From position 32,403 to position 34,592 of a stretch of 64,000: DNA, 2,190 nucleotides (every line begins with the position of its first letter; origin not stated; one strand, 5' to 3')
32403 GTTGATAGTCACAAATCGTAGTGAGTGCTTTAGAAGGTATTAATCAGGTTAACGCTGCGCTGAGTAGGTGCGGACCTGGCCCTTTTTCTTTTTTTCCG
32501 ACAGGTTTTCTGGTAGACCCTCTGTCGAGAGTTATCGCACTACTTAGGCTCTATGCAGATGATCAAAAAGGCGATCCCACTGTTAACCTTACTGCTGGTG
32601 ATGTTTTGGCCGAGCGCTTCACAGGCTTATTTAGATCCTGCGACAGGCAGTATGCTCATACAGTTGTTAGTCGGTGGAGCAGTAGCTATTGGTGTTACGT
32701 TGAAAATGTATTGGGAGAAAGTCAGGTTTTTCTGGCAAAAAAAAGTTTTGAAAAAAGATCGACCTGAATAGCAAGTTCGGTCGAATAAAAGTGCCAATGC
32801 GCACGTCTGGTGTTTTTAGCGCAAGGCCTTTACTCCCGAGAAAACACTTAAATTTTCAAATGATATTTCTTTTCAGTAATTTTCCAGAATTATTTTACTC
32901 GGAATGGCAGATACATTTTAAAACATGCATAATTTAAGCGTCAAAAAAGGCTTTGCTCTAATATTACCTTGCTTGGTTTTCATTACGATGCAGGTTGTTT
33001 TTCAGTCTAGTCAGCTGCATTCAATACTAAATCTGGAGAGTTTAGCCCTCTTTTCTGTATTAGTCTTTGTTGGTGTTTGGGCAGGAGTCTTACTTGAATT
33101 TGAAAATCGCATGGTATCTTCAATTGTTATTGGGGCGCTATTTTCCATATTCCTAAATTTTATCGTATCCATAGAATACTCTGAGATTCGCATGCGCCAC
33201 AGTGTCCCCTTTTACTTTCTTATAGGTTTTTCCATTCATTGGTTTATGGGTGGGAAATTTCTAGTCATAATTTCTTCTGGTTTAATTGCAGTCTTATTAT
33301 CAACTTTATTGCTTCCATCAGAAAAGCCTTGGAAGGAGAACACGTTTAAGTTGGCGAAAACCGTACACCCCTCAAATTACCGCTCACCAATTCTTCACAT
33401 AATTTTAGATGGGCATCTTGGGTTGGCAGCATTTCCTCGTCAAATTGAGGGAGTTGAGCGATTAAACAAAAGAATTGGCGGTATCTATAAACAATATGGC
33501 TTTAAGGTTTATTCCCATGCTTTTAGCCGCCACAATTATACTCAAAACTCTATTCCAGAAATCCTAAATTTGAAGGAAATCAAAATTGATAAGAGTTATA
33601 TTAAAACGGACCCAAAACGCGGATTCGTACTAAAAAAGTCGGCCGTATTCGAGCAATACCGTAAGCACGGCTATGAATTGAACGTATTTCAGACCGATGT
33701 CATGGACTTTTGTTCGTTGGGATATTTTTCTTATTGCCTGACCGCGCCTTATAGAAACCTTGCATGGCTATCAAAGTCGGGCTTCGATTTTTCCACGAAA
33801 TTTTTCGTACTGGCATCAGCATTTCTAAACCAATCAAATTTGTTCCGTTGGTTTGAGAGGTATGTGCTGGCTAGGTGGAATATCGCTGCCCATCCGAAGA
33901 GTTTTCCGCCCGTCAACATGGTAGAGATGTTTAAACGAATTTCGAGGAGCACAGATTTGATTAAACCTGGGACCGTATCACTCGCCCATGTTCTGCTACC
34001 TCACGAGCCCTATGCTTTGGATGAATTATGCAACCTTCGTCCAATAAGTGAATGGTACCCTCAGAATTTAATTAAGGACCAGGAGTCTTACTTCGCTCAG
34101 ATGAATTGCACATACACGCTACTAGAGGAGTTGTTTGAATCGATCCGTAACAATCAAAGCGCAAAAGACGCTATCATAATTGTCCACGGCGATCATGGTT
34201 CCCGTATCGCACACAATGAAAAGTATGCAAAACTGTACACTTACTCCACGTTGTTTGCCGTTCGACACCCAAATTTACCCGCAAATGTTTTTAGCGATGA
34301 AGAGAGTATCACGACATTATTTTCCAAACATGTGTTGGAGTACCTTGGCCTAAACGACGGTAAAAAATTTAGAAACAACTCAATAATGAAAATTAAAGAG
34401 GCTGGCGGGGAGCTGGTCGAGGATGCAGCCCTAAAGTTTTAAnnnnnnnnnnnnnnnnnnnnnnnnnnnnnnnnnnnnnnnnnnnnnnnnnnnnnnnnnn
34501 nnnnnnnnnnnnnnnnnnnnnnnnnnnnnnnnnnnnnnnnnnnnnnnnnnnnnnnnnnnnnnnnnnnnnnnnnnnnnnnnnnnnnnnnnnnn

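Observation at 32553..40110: Candidate import, CMP-activation and transfer module for decorating the envelope with a scavenged phosphonate or phosphoester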

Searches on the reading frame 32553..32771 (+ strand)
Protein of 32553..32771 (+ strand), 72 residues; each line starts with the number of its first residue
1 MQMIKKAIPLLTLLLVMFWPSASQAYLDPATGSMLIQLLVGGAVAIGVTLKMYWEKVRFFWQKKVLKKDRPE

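Call 4: search_protein_families(library=pfam, proteins=[window:32553-32771:+], max_evalue=0.01)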
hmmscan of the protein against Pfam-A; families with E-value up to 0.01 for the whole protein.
window:32553-32771:+ (72 aa): 0 families

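Call 6: search_protein_families(library=ncbifam, proteins=[window:32553-32771:+], max_evalue=0.01)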
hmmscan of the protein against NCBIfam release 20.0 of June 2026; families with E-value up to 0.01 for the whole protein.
window:32553-32771:+ (72 aa): 0 families

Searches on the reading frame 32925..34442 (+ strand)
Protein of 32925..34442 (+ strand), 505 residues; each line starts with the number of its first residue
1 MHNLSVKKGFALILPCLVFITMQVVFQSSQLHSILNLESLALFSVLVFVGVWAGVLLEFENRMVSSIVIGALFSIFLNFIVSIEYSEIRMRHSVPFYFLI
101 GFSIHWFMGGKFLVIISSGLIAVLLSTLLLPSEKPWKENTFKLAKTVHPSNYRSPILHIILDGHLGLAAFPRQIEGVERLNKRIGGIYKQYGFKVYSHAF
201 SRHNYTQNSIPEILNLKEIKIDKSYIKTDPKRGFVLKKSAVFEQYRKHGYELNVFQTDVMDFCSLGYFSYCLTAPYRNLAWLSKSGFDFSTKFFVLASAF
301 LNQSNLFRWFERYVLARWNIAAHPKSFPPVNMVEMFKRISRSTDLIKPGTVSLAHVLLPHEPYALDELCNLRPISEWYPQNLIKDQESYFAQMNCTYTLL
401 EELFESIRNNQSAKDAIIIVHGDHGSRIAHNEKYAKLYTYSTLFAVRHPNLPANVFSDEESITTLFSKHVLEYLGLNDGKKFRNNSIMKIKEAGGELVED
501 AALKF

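Call 4: search_protein_families(library=pfam, proteins=[window:32925-34442:+], max_evalue=0.01)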
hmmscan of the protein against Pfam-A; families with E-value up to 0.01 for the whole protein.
window:32925-34442:+ (505 aa): 1 family
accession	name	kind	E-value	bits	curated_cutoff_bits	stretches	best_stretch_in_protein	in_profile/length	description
PF00884.28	Sulfatase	-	9.3e-08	32.2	25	1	195-437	38-260/301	Sulfatase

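Call 6: search_protein_families(library=ncbifam, proteins=[window:32925-34442:+], max_evalue=0.01)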
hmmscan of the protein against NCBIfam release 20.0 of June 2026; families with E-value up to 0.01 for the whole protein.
window:32925-34442:+ (505 aa): 1 family
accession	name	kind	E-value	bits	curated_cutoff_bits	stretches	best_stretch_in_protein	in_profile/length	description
NF010322.0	PRK13759.1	equivalog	0.0073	14.8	481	1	380-441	261-322/486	arylsulfatase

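Call 33: search_solved_structures(query=window:32925-34442:+, max_evalue=1)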
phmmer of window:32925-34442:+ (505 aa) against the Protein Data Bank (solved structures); distinct sequences matched with E-value up to 1: 0.

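Call 57: search_protein_representatives(protein=window:32925-34442:+)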
Query: 505 residues. Proteins with E-value up to 0.001 (for the whole library): 1522; up to 1e-10: 1053; up to 1e-30: 157. The best 150 are listed.
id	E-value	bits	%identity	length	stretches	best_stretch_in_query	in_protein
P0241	7.6e-148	509.9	49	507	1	7-499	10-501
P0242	2.7e-135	468.5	71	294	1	217-505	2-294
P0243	1.7e-96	340.5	39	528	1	11-497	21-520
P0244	1.6e-77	277.9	35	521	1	10-493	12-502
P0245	2.4e-56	208.1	32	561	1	11-479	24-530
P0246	4.3e-49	184.1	30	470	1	68-478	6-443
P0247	9.8e-46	173.1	31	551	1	15-468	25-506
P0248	4.2e-44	167.7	30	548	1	30-431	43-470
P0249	5.1e-43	164.1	31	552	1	21-472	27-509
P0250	1.1e-42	163.0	31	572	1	13-451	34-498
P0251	3.3e-42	161.4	31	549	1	10-455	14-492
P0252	4.1e-42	161.1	28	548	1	12-456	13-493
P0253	1.3e-41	159.5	29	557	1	11-452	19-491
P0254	1.4e-41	159.3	32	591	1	12-471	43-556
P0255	5.0e-41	157.5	29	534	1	14-450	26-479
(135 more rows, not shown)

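Call 71: predict_structure(alignment_id=A3)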
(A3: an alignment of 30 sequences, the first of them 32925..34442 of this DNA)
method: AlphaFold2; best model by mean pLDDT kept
length: 505 residues; sequences in the alignment: 30
mean_pLDDT: 90.4   pTM: 0.89
mean pLDDT of the five models: 90.4, 89.2, 88.5, 88.4, 86.2
residues with pLDDT >= 90: 369; 70-90: 103; 50-70: 29; < 50: 4
segments of 3 or more residues with pLDDT < 50: 1-3
pLDDT, mean of each block of 10 residues (from residue 1): 67 97 95 96 98 93 96 94 68 92 95 94 95 85 57 88 96 92 96 97 95 92 87 92 91 95 93 92 94 94 88 79 75 95 92 96 95 91 93 97 96 95 91 89 96 95 93 74 88 88 88
secondary structure, 60 per line:
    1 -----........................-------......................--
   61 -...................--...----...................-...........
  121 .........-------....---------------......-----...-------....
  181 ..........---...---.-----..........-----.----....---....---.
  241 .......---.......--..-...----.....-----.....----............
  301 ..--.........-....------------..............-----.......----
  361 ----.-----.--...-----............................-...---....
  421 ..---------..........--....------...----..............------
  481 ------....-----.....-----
elements in order: H6-29 H37-58 H62-80 H90-108 H110-129 E137-140 E156-161 H177-190 E194-196 H206-215 E226-229 E233-236 H240-247 E251-257 E270-274 H280-284 H289-302 H305-313 H315-318 H331-344 E350-356 H382-409 E417-422 H432-440 E444-447 E454-456 H462-474 E487-490 E496-500

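Call 75: fold_search(model_id=the predicted structure, library=pdb)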
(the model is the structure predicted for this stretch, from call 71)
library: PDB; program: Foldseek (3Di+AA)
matches with E <= 10: 481; with E <= 0.001: 186
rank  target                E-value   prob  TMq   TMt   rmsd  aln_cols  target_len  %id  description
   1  6v8q_A                4.0e-10  1.00  0.39  0.35  15.5       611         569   11  Structure of an inner membrane protein required for PhoPQ regulated increases in outer membrane cardiolipin (released 2020-03-18)
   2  6xlp_A                3.0e-09  1.00  0.37  0.33  18.0       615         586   12  Structure of the essential inner membrane lipopolysaccharide-PbgA complex (released 2020-08-26)
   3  6g5z_C                1.6e-08  1.00  0.36  0.36  10.8       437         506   12  Choline sulfatase from Ensifer (Sinorhizobium) meliloti (released 2019-04-10)
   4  7pth_A                1.8e-08  1.00  0.36  0.36  10.3       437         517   12  C54S mutant of choline-sulfatase from E. meliloti CECT4857 bound to choline (released 2022-08-03)
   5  6fny_F                2.1e-08  1.00  0.36  0.36  10.8       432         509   10  CRYSTAL STRUCTURE OF A CHOLINE SULFATASE FROM SINORHIZOBIUM MELLILOTI (released 2018-02-28)
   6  6g5z_D                2.1e-08  1.00  0.35  0.35  10.6       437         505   11  Choline sulfatase from Ensifer (Sinorhizobium) meliloti (released 2019-04-10)
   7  7pth_B                2.4e-08  1.00  0.36  0.36  10.6       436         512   11  C54S mutant of choline-sulfatase from E. meliloti CECT4857 bound to choline (released 2022-08-03)
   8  9hh4_C                2.5e-08  1.00  0.38  0.41   8.0       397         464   12  Crystal structure of the family S1_19 carrageenan sulfatase ZgCgsA from Zobellia galactanivorans in complex with hybri (released 2025-06-04)
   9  6g5z_A                2.8e-08  1.00  0.38  0.38  10.2       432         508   11  Choline sulfatase from Ensifer (Sinorhizobium) meliloti (released 2019-04-10)
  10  6g5z_B                2.8e-08  1.00  0.36  0.36  11.3       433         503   10  Choline sulfatase from Ensifer (Sinorhizobium) meliloti (released 2019-04-10)
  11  7an1_AAA              3.1e-08  1.00  0.39  0.41   7.9       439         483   11  A single sulfatase is required for metabolism of colonic mucin O-glycans and intestinal colonization by a symbiotic  (released 2021-10-27)
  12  7ptj_C                3.1e-08  1.00  0.36  0.36  10.6       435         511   11  C54S mutant of choline-sulfatase from E. meliloti CECT4857 bound to HEPES (released 2022-08-03)
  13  6g60_C                3.1e-08  1.00  0.36  0.36  10.8       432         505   10  Choline sulfatase from Ensifer (Sinorhizobium) meliloti cocrystalized with choline (released 2019-04-10)
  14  6fny_H                3.2e-08  1.00  0.36  0.36  10.5       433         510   12  CRYSTAL STRUCTURE OF A CHOLINE SULFATASE FROM SINORHIZOBIUM MELLILOTI (released 2018-02-28)
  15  7ptj_A                3.2e-08  1.00  0.37  0.37  10.2       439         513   11  C54S mutant of choline-sulfatase from E. meliloti CECT4857 bound to HEPES (released 2022-08-03)
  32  4uoo_A                9.3e-08  1.00  0.40  0.47   6.5       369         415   13  Structure of lipoteichoic acid synthase LtaS from Listeria monocytogenes (released 2014-08-27)
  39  4uph_A                1.2e-07  1.00  0.39  0.40  10.0       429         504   12  Crystal Structure of Phosphonate Monoester Hydrolase of Agrobacterium radiobacter (released 2015-07-01)
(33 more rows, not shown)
